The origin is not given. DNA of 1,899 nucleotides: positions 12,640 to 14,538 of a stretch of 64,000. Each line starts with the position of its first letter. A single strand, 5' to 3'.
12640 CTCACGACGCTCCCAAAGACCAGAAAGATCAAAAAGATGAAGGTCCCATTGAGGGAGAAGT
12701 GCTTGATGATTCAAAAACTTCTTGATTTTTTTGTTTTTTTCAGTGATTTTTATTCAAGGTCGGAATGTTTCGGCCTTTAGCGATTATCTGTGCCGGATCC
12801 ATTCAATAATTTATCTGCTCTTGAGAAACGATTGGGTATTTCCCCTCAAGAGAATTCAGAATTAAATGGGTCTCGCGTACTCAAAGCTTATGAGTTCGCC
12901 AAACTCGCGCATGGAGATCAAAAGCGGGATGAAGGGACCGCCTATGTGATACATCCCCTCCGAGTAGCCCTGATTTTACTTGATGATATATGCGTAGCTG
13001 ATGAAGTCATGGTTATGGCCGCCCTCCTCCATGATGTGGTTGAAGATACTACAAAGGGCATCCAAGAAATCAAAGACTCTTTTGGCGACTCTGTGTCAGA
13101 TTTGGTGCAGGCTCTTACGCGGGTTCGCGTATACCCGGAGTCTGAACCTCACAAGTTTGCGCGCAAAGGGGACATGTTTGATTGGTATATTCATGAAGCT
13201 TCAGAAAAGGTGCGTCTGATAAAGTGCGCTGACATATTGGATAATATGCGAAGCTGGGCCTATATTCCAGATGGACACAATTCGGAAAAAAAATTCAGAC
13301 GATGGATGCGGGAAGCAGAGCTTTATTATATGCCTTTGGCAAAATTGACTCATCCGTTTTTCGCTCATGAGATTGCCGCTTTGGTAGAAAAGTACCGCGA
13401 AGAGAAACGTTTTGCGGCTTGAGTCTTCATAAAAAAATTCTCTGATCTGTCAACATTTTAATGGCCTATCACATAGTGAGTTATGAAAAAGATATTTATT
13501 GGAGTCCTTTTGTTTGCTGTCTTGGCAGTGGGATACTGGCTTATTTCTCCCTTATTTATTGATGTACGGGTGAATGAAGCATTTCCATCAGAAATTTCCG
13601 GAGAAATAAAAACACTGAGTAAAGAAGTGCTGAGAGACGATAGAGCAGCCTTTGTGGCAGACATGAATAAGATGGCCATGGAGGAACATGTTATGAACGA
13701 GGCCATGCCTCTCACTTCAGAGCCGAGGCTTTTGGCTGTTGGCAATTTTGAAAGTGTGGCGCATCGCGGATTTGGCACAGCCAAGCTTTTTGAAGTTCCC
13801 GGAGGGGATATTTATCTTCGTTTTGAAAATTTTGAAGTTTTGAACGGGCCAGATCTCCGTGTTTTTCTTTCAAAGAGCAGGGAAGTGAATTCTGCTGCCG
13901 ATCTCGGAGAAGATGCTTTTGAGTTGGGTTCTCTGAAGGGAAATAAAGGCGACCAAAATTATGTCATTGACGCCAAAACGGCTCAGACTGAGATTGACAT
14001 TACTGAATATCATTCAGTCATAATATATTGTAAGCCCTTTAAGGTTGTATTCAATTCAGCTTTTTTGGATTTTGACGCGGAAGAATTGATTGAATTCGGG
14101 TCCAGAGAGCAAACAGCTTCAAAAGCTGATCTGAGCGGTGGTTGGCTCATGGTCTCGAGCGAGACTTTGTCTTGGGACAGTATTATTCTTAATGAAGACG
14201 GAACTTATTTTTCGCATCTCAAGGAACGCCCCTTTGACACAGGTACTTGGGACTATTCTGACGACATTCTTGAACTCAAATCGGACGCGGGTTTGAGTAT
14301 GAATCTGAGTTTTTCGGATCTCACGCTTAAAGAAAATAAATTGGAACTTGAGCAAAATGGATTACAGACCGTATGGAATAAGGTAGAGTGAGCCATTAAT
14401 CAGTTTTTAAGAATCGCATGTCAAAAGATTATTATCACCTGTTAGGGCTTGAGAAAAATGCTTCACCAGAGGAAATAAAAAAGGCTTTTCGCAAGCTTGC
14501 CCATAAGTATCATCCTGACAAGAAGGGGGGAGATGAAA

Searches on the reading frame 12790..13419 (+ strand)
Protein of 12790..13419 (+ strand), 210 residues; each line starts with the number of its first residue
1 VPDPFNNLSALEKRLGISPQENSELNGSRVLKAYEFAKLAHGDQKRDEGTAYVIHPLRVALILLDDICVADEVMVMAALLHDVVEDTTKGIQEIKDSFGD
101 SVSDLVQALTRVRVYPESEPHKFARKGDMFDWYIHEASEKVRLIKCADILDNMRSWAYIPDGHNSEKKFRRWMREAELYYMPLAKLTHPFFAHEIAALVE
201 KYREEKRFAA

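Call 71: search_protein_families(library=pfam, proteins=[window:12790-13419:+], max_evalue=0.0001)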
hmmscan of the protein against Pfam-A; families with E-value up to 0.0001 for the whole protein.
window:12790-13419:+ (210 aa): 2 families
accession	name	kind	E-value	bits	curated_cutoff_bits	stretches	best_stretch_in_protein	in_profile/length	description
PF13328.12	HD_4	-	2.6e-19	69.9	27.2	1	33-184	1-150/156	HD domain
PF01966.28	HD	-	3.4e-06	27.8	22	1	53-153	2-116/116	HD domain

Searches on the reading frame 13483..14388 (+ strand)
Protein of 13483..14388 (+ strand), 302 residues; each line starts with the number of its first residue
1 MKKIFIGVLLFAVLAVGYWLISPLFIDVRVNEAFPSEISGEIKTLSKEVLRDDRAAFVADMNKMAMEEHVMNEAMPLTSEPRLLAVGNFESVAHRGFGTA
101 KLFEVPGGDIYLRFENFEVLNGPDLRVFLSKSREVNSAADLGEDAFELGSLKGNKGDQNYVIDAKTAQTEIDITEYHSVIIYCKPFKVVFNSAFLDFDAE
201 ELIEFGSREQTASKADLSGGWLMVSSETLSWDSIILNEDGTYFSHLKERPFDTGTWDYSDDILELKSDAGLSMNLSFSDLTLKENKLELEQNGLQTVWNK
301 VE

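Call 71: search_protein_families(library=pfam, proteins=[window:13483-14388:+], max_evalue=0.0001)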
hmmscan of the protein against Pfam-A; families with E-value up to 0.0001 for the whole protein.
window:13483-14388:+ (302 aa): 1 family
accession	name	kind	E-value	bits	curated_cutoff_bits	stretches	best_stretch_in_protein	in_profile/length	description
PF10517.14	DM13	-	2e-15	57.7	25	1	89-195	2-105/105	Electron transfer DM13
